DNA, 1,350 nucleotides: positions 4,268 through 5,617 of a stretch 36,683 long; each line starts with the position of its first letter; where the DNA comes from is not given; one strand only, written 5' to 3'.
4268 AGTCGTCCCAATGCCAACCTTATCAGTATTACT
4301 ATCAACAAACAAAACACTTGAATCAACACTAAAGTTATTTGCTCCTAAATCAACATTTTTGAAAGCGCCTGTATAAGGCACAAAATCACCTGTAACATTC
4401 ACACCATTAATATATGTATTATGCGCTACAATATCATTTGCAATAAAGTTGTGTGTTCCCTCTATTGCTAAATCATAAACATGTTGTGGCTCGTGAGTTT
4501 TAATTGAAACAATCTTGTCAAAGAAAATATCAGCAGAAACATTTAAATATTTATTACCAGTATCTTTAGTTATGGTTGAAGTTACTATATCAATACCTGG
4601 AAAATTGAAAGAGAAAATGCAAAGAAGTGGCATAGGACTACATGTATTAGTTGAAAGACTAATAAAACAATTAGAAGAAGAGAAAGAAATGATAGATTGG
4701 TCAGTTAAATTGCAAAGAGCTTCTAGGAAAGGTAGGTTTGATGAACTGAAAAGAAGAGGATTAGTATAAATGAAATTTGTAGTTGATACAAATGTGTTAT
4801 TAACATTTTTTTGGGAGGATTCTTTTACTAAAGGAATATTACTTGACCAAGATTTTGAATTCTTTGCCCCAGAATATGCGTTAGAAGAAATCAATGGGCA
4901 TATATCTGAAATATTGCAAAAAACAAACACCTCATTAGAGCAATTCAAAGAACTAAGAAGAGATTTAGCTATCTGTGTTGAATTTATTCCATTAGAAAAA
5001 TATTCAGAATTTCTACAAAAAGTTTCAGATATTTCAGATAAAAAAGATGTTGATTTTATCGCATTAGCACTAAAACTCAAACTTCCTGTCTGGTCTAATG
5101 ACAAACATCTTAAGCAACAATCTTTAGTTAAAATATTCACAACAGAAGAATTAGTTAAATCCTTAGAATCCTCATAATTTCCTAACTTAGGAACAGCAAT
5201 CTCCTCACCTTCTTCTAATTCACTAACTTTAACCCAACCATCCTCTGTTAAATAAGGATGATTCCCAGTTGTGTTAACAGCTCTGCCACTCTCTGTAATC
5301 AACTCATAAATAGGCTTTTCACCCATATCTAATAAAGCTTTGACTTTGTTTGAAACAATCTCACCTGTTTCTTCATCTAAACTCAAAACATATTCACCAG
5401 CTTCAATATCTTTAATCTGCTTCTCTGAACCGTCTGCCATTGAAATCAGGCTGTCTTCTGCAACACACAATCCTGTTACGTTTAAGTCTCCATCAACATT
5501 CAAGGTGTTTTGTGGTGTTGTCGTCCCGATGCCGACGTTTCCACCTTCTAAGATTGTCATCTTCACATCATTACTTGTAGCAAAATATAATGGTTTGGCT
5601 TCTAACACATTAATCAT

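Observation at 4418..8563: Two different TA families at two different positions of the same Hint fold imply recurrent capture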

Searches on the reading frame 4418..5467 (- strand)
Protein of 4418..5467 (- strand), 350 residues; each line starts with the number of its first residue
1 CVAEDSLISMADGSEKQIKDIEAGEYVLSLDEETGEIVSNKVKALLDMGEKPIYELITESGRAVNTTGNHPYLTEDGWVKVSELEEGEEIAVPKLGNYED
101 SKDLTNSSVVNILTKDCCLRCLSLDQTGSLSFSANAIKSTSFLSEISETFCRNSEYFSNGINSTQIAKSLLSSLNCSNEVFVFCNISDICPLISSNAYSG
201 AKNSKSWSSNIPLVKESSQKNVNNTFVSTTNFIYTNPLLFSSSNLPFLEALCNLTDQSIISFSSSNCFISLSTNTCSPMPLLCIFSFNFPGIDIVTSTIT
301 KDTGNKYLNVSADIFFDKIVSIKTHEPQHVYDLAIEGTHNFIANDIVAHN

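Call 5: search_protein_families(library=pfam, proteins=[window:4418-5467:-], max_evalue=0.1)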
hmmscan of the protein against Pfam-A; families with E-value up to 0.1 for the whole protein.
window:4418-5467:- (350 aa): 5 families
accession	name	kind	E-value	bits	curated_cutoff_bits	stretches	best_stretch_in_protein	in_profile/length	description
PF14890.11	Intein_splicing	-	1.5e-27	96.8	35.8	1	8-350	1-155/155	Intein splicing domain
PF01079.26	Hint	-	7.1e-07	29.5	29.7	1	1-70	13-84/213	Hint module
PF07591.16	PT-HINT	-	7.3e-07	30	27.7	1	8-90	2-87/137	Pretoxin HINT domain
PF14623.11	Vint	-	0.0025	18.1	27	1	1-86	2-78/166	Hint-domain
PF05203.21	Hom_end_hint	-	0.0032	17.9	32.1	1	1-38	1-38/228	Hom_end-associated Hint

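Call 6: search_protein_families(library=ncbifam, proteins=[window:4418-5467:-], max_evalue=0.1)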
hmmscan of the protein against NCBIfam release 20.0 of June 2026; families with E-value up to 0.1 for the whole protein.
window:4418-5467:- (350 aa): 14 families
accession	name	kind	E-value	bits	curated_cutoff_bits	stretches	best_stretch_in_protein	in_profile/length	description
NF005852.0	PRK07773.1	equivalog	7.4e-33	113.9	780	2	1-111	398-511/886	replicative DNA helicase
NF038136.1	rSAM_Rv_intein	exception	1.8e-12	46.9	700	1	1-350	76-334/574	intein-containing Rv2578c family radical SAM protein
NF011418.0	PRK14845.1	equivalog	9.2e-12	43.5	756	2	14-116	56-156/1049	translation initiation factor IF-2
NF038162.1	RtcB_rel_intein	exception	1.3e-10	40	1150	2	1-93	95-190/961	intein-containing RtcB family protein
TIGR01445.1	intein_Nterm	domain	5e-08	33.8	24.5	1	1-74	1-83/83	intein N-terminal splicing region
TIGR01443.1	intein_Cterm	domain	4.5e-07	29.9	15.6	1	329-350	1-23/24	intein C-terminal splicing region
NF003158.0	PRK04132.1-3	equivalog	6.1e-07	26.9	1750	1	48-92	699-743/1437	replication factor C small subunit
NF011491.0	PRK14898.1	equivalog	9.5e-05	20.6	783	1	310-350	500-543/860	DNA-directed RNA polymerase subunit A''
NF006207.0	PRK08332.1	equivalog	0.00035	17.9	2400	1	46-99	941-994/1684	vitamin B12-dependent ribonucleotide reductase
NF038098.1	GyrA_w_intein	exception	0.00057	17.9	1850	1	1-74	117-195/1232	intein-containing DNA gyrase subunit A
NF003159.0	PRK04132.1-4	equivalog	0.00098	17.2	999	0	311-346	542-578/852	replication factor C small subunit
NF052663.1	RtcB_rel_intein2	exception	0.0019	17.1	1050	1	1-82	78-161/626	intein-containing RctB family protein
NF007072.0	PRK09519.1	equivalog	0.0024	16.3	1024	1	12-101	264-356/790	intein-containing recombinase RecA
NF011302.0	PRK14714.1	equivalog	0.007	13.9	1791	0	18-112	974-1073/1350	DNA-directed DNA polymerase II large subunit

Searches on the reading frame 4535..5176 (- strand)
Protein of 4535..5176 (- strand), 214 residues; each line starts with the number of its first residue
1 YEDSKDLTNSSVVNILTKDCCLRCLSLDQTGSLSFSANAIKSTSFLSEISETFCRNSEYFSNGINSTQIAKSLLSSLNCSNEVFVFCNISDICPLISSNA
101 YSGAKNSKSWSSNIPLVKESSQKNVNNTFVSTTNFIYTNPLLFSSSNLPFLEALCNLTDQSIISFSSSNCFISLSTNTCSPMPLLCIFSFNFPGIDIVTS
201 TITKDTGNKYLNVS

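Call 85: find_homologous_proteins(query=window:4535-5176:-, max_evalue=0.00001)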
Query seq(214 aa) (214 aa): 2 proteins with E <= 0.00001 among 195 candidates.
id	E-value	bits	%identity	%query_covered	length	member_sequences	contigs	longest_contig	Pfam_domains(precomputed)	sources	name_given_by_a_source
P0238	5.4e-48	181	63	83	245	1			-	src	-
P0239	8.0e-46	174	57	94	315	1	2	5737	-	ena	-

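Call 91: search_protein_representatives(protein=window:4535-5176:-)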
Query: 214 residues. Proteins with E-value up to 0.001 (for the whole library): 58; up to 1e-10: 17; up to 1e-30: 5. The best 58 are listed.
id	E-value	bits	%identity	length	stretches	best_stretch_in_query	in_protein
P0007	8.3e-52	192.1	60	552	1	6-214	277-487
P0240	8.1e-51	188.9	59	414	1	4-202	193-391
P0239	2.5e-46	174.2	57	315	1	7-209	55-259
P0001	2.6e-45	170.9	56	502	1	5-214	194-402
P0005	3.9e-42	160.5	53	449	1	4-213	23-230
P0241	5.6e-22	94.8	47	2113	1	5-171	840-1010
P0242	1.1e-19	87.3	47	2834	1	6-181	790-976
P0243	4.3e-17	78.8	49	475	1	7-174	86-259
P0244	1.1e-16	77.5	44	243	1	3-213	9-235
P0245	5.6e-15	71.9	46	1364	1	7-187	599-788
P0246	2.9e-14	69.6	56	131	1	5-94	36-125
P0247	1.8e-13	67.0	61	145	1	5-75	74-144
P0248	2.0e-13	66.9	45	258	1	10-175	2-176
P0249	2.3e-13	66.7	39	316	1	5-177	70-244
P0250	1.8e-12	63.8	40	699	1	5-186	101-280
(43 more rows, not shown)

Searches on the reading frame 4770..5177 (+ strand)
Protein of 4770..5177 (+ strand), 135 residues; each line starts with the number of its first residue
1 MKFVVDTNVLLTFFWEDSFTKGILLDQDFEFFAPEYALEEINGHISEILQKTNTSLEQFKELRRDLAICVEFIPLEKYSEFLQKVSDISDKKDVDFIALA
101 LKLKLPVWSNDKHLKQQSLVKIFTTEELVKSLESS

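Call 5: search_protein_families(library=pfam, proteins=[window:4770-5177:+], max_evalue=0.1)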
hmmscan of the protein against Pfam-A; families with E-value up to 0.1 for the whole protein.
window:4770-5177:+ (135 aa): 5 families
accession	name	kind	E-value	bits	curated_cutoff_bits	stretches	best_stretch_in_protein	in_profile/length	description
PF10130.15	PIN_2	-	3.9e-19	69.7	22.4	1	4-128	1-128/133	PIN domain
PF13470.12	PIN_3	-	0.00085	20.6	27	1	2-103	1-104/115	PIN domain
PF01850.27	PIN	-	0.00096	20.2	23.6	1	4-116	2-116/120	PIN domain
PF00726.22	IL10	-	0.008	16.1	24.2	1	39-89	92-142/170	Interleukin 10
PF20698.3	PIN-TPR-GreABC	-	0.099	13.3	27.8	0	76-116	94-134/138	PIN domain associated with the TPR-GreAB-C-PIN system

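Call 6: search_protein_families(library=ncbifam, proteins=[window:4770-5177:+], max_evalue=0.1)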
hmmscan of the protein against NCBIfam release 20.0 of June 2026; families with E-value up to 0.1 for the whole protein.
window:4770-5177:+ (135 aa): 2 families
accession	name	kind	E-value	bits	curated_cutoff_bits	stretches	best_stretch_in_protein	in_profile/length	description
TIGR00305.1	TIGR00305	equivalog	0.051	13.9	29.15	1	2-104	1-101/115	putative toxin-antitoxin system toxin component, PIN family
NF009147.0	PRK12496.1-4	equivalog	0.069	12.6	311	0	75-115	63-103/170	hypothetical protein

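Call 58: find_related_loci(query=A2, collection=genome_contigs, flank=1500)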
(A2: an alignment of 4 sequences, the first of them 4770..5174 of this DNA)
Query A2 (135 aa) in genome_contigs; peptide patterns used: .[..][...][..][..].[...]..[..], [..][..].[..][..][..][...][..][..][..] (x = any residue, [..] = any of these).
316 stretches matched a pattern; 102 encode a relative of the query (tblastn E <= 1e-3); the best 80 are kept; 80 distinct loci.
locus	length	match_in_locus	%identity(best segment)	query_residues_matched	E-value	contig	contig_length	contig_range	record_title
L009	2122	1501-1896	68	2-133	2e-57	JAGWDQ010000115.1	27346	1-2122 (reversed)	MAG: Candidatus Altarchaeum sp. isolate HURL_140 BJP_V-140m-2014_603_length_27346_cov_2487.55, whole genome shotgun sequ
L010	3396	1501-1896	74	1-132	1e-56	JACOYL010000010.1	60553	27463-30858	MAG: Candidatus Pacearchaeota archaeon isolate NC_groundwater_178_Ag_S-0.1um_36_11 S4_GD2017_2_S1_scaffold_246, whole ge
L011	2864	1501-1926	51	1-132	9e-42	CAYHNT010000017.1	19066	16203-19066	MAG TPA_asm: uncultured archaeon isolate ERP119705_co13_431 genome assembly, contig: NODE_3608_length_19066_cov_6.575982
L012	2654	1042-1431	50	1-129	2e-39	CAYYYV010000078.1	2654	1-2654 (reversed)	MAG TPA_asm: Candidatus Woesearchaeota archaeon isolate binchicken_co51_34 genome assembly, contig: NODE_24971_length_26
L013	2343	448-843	48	1-131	4e-39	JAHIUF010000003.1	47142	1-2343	MAG: Nanoarchaeota archaeon isolate MM_PC_MetaG.mb.241 MM_PC_MetaG.mb.241_k141_18123, whole genome shotgun sequence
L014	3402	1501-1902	47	1-133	7e-38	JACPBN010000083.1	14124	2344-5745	MAG: Candidatus Woesearchaeota archaeon isolate NC_groundwater_258_Ag_S-0.2um_36_8 S5_GD2017_2_S2_scaffold_2989, whole g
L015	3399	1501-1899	47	1-132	8e-38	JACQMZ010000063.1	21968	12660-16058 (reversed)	MAG: Candidatus Woesearchaeota archaeon isolate NC_groundwater_1242_Ag_S-0.1um_49_30 S_p1_S3_coassembly_k141_1311039, wh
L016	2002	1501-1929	49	1-134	3e-37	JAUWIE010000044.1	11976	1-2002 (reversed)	MAG: Thermoplasmatota archaeon isolate CSMAG_2286 CSMAG_2286_k141_155421_length_11976_cov_9.9833, whole genome shotgun s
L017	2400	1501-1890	45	1-130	3e-37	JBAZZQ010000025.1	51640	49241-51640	MAG: Phycisphaerae bacterium isolate SO_2017_GW3_2 scaffold_528_c1_OW296A_2017, whole genome shotgun sequence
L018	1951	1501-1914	50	1-129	1e-36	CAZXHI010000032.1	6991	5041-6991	MAG TPA_asm: uncultured Thermoplasmatales archaeon isolate SRP185410_co1_277 genome assembly, contig: k141_2191236, whol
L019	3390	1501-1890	48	1-129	2e-36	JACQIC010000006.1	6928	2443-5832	MAG: Candidatus Aenigmatarchaeota archaeon isolate NC_groundwater_1115_Ag_S-0.1um_41_83 S_p1_S3_coassembly_k141_176209,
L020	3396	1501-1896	48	1-131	3e-35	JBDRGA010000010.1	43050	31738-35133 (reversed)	MAG: Candidatus Woesearchaeota archaeon isolate MEGAHIT-group-1.404 k141_11630599, whole genome shotgun sequence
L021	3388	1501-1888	58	1-128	1e-38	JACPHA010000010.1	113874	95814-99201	MAG: Candidatus Pacearchaeota archaeon isolate NC_groundwater_402_Ag_B-0.1um_34_21 GD18-4_B1_scaffold_748217, whole geno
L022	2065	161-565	45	1-128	8e-34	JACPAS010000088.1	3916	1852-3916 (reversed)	MAG: Candidatus Micrarchaeota archaeon isolate NC_groundwater_237_Ag_S-0.2um_36_6 S5_GD2017_2_S2_scaffold_19093, whole g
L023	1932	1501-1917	45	1-130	1e-33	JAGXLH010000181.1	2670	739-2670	MAG: Thermoplasmatota archaeon isolate GSL_GSL3510_11 NODE_11453_length_2670_cov_11.0263, whole genome shotgun sequence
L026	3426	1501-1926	44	1-134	7e-32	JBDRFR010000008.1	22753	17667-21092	MAG: Nanoarchaeota archaeon isolate MEGAHIT-group-1.382 k141_11519422, whole genome shotgun sequence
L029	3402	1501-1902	44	1-132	3e-28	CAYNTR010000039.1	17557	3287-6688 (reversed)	MAG TPA_asm: uncultured Halobacteria archaeon isolate binchicken_co395_157 genome assembly, contig: NODE_665_length_1755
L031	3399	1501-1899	41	1-132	4e-28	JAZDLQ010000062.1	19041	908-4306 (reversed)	MAG: archaeon isolate MEGAHIT-group-0.609 k141_4801559, whole genome shotgun sequence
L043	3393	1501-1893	41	1-129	5e-26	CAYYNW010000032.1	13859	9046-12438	MAG TPA_asm: uncultured Halobacteria archaeon isolate SRP098346_co1_161 genome assembly, contig: NODE_5075_length_13859_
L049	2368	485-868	39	1-128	6e-25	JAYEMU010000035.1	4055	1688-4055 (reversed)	MAG: Nanoarchaeota archaeon isolate MAG073 MAG073_35, whole genome shotgun sequence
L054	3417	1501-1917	42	1-135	4e-24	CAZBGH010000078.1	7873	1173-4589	MAG TPA_asm: uncultured Methanosarcinales archaeon isolate binchicken_co21_254 genome assembly, contig: NODE_9250_length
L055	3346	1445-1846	39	1-130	1e-23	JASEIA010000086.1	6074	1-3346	MAG: Nanoarchaeota archaeon isolate Yes70-37 NODE_86_length_6074_cov_5.523343, whole genome shotgun sequence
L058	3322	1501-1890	39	1-132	4e-23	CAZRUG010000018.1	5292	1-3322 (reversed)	MAG TPA_asm: Candidatus Woesearchaeota archaeon isolate SRP252850_co1_134 genome assembly, contig: NODE_28985_length_529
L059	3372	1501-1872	41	1-126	4e-23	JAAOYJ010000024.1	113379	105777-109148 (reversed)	Candidatus Pacearchaeota archaeon isolate DPANNHV_H1.bin.34 k83_1550836, whole genome shotgun sequence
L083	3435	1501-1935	34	1-132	5e-18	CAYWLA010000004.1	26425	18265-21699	MAG TPA_asm: uncultured Methanosarcinales archaeon isolate SRP178699_co1_467 genome assembly, contig: NODE_2042_length_2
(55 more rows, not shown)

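Call 67: search_protein_families(library=pfam, proteins=[L026:3-3425:-, L029:105-2231:-, L031:3-3398:-, L049:1-2367:-, L054:3-3416:-, L055:1030-3243:-, L058:792-3320:-, L059:3-3371:-, L083:312-2042:-, L043:963-2303:-], max_evalue=0.01)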
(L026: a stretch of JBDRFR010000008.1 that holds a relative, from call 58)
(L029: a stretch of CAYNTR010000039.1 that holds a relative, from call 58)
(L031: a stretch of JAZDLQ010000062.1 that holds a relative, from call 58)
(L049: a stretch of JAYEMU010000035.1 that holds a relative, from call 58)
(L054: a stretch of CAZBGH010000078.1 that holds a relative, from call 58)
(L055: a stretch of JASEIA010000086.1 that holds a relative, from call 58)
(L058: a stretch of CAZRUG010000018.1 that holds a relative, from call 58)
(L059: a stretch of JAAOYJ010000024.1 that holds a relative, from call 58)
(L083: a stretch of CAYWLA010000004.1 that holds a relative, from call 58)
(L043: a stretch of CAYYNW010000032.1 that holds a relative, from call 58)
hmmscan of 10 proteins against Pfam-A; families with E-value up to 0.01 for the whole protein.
L026:3-3425:- (1141 aa): 5 families
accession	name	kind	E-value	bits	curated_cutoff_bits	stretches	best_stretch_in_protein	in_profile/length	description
PF13385.13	Laminin_G_3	-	5e-29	101.8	27.6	1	37-198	1-151/151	Concanavalin A-like lectin/glucanases superfamily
PF19077.6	Big_13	-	1.3e-05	26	27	0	221-257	66-102/102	Bacterial Ig-like domain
PF14890.11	Intein_splicing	-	0.00012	22.4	35.8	0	749-821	2-77/155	Intein splicing domain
PF10705.14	Ycf15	-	0.0065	17.1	25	0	751-797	10-54/86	Chloroplast protein precursor Ycf15 putative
PF12245.14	Big_3_2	-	0.0077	16.9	23.3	0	203-256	64-121/122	Bacterial Ig-like domain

L029:105-2231:- (709 aa): 0 families

L031:3-3398:- (1132 aa): 0 families

L049:1-2367:- (789 aa): 0 families

L054:3-3416:- (1138 aa): 1 family
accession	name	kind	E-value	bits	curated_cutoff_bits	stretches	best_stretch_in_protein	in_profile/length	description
PF14890.11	Intein_splicing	-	1.3e-17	64.4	35.8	1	72-1138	9-154/155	Intein splicing domain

L055:1030-3243:- (738 aa): 0 families

L058:792-3320:- (843 aa): 4 families
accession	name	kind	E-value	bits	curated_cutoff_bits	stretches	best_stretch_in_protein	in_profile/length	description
PF13385.13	Laminin_G_3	-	3.9e-24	85.9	27.6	1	136-290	1-151/151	Concanavalin A-like lectin/glucanases superfamily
PF13750.12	Big_3_3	-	0.0043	17.2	27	0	13-78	10-75/157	Bacterial Ig-like domain (group 3)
PF14890.11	Intein_splicing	-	0.0091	16.2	35.8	0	421-758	17-142/155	Intein splicing domain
PF22925.3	TS_C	-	0.0098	15.9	27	0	184-286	94-201/202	Trans-sialidase, C-terminal domain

L059:3-3371:- (1123 aa): 5 families
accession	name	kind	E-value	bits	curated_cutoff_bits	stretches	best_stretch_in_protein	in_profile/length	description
PF13385.13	Laminin_G_3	-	1.9e-74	249.3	27.6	3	820-975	1-151/151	Concanavalin A-like lectin/glucanases superfamily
PF02973.23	Sialidase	-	3.5e-09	36.9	26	1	138-202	117-183/189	Sialidase, N-terminal domain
PF22925.3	TS_C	-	5.1e-06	26.7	27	0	318-398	120-201/202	Trans-sialidase, C-terminal domain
PF00354.24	Pentaxin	-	3.2e-05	24.1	25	0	97-207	62-170/194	Pentaxin family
PF02210.31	Laminin_G_2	-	5.8e-05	24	22.9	0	865-948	16-99/126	Laminin G domain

L083:312-2042:- (577 aa): 0 families

L043:963-2303:- (447 aa): 0 families
